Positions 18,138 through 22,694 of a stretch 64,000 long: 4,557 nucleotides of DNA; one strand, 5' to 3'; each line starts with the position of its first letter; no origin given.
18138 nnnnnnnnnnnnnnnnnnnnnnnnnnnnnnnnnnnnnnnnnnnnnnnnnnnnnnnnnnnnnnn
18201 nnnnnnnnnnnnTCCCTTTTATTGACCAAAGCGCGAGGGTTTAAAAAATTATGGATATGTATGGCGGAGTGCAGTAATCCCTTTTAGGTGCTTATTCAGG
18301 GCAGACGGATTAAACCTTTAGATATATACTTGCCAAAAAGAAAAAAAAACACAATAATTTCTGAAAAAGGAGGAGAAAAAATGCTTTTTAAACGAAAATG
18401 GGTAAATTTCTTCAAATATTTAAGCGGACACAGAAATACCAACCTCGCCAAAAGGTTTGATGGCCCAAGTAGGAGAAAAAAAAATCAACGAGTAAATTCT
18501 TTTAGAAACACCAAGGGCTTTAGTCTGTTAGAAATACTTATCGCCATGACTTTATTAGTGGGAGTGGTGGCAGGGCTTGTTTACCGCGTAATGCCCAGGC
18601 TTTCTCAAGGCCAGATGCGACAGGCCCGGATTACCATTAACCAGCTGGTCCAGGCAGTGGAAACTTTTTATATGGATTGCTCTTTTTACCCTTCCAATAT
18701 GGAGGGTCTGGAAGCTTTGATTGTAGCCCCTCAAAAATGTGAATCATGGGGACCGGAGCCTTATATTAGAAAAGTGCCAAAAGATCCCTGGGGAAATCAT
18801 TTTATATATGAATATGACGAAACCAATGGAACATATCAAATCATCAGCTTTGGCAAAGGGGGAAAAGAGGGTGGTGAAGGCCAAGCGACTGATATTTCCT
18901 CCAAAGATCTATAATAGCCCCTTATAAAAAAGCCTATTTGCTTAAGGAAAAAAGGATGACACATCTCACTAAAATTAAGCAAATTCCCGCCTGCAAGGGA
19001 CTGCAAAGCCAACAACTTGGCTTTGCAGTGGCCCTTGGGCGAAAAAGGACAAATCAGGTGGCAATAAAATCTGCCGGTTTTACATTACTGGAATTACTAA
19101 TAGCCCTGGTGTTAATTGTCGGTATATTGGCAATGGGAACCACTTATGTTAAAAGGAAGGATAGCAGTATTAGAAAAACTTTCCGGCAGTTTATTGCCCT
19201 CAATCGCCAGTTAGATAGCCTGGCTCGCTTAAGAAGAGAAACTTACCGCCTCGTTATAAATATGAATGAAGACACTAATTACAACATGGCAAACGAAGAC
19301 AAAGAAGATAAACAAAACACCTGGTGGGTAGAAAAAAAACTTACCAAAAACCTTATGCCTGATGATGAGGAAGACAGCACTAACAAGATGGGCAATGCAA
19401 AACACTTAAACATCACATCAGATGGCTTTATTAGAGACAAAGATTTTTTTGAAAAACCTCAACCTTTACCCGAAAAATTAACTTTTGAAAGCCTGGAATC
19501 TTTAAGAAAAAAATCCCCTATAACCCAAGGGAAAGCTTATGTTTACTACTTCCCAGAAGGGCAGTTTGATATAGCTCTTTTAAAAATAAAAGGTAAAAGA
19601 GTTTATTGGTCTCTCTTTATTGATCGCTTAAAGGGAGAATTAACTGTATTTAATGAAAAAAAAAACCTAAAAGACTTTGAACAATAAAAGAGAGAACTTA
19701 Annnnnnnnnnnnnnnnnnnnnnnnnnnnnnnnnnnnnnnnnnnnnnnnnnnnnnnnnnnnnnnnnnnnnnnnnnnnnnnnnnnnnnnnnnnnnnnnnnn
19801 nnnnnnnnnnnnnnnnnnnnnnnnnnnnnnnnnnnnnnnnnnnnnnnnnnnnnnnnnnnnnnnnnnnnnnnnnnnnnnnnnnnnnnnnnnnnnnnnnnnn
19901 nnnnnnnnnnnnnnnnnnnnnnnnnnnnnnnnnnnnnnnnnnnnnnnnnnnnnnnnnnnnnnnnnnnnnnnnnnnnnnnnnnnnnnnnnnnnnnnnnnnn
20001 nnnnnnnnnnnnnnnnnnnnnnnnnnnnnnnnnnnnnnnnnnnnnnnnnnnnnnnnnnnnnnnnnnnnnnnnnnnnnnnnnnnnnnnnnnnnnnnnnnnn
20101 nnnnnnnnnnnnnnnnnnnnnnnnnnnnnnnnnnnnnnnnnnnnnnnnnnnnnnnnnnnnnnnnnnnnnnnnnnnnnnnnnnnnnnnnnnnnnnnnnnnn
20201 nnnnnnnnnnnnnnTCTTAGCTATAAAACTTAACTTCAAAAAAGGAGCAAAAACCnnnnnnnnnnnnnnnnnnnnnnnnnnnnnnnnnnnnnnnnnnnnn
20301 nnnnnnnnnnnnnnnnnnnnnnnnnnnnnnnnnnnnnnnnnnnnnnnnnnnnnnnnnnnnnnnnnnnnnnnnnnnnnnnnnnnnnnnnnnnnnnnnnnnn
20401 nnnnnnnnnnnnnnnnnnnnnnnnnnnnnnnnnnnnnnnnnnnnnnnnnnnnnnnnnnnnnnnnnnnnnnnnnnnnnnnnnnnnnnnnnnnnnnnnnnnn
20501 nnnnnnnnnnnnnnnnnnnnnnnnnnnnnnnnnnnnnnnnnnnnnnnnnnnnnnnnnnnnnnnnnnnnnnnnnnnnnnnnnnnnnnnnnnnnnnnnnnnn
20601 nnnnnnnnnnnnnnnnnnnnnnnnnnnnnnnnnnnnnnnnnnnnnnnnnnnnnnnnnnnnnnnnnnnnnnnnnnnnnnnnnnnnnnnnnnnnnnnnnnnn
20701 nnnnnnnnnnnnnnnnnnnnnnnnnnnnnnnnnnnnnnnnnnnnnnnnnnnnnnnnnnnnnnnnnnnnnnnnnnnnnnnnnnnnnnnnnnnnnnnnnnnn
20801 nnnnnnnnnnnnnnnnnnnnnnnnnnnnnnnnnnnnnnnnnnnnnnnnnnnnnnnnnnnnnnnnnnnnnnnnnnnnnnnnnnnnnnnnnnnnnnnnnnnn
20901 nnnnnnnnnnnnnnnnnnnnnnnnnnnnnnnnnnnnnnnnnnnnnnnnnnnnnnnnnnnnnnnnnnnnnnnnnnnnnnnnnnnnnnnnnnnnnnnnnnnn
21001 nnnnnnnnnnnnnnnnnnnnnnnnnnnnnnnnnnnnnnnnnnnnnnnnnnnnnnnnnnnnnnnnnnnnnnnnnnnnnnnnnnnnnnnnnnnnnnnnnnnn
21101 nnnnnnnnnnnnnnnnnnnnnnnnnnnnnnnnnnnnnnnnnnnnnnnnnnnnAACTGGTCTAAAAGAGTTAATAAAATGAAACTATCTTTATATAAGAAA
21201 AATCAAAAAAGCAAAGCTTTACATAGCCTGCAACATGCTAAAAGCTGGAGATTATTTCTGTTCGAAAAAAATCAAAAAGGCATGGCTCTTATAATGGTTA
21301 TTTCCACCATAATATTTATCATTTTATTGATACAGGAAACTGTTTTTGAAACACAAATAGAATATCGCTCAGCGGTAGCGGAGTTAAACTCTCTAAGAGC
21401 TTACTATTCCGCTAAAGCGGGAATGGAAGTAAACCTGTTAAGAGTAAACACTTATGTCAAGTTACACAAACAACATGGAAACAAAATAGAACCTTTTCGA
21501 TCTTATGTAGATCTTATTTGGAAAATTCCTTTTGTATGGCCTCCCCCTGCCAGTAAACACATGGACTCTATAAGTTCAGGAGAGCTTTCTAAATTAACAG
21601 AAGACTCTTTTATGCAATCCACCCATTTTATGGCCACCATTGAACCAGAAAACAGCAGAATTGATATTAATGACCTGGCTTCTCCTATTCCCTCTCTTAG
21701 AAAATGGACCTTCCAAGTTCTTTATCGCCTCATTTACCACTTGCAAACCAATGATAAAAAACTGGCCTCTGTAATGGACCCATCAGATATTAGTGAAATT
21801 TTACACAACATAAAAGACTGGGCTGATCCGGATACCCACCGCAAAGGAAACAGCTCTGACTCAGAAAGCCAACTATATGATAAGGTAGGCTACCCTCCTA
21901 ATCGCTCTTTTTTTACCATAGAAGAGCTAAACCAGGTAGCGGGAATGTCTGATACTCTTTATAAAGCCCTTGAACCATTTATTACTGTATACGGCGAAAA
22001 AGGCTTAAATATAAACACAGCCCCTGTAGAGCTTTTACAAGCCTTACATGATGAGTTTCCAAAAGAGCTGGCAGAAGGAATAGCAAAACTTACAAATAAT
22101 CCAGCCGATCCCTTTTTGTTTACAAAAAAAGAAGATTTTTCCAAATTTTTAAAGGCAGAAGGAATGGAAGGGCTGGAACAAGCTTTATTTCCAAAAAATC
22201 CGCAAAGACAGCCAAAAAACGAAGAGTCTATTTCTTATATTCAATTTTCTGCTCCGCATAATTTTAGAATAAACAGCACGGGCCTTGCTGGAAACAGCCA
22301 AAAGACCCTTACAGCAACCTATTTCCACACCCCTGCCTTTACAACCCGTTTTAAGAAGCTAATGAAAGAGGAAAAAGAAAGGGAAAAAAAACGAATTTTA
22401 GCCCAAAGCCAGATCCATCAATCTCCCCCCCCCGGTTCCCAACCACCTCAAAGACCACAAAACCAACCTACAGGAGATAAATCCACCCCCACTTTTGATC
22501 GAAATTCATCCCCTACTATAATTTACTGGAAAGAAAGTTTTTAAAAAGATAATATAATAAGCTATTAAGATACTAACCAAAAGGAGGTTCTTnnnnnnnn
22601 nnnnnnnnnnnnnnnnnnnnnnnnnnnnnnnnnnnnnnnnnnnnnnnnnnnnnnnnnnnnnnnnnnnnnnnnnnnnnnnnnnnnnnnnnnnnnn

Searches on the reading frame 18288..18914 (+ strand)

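Call 9: search_protein_families(library=pfam, proteins=[window:18288-18914:+], max_evalue=0.1)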
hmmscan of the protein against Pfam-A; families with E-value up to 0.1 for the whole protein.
window:18288-18914:+ (208 aa): 3 families
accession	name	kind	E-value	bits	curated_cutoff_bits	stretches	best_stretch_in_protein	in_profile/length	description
PF08334.16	T2SSG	-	1.2e-29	103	21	1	100-205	1-107/108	Type II secretion system (T2SS), protein G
PF07963.17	N_methyl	-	7.3e-05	22.6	21.2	1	73-90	2-19/27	Prokaryotic N-terminal methylation motif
PF12263.13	DUF3611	-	0.087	13.1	27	0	45-129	67-150/175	Protein of unknown function (DUF3611)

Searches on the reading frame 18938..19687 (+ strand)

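Call 9: search_protein_families(library=pfam, proteins=[window:18938-19687:+], max_evalue=0.1)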
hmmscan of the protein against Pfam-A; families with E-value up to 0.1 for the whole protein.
window:18938-19687:+ (249 aa): 2 families
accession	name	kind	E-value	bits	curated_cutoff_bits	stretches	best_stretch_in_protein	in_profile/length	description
PF07963.17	N_methyl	-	0.00047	20.1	21.2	1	44-60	3-19/27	Prokaryotic N-terminal methylation motif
PF11877.13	DUF3397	-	0.077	13.6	25.9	0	47-87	54-94/112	Protein of unknown function (DUF3397)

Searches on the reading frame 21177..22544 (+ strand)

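Call 9: search_protein_families(library=pfam, proteins=[window:21177-22544:+], max_evalue=0.1)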
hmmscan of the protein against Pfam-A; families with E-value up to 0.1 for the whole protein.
window:21177-22544:+ (455 aa): 3 families
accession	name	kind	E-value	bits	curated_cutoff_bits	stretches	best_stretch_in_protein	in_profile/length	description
PF21687.3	T2SSK_1st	-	5.7e-10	40.3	26.2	1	161-272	2-105/107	Type II secretion system (T2SS), protein K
PF12836.13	HHH_3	-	0.00017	22.1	27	0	275-304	4-32/65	Helix-hairpin-helix motif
PF03934.19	T2SSK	-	0.00032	21.4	24.2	1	277-329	1-49/63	Type II secretion system (T2SS), protein K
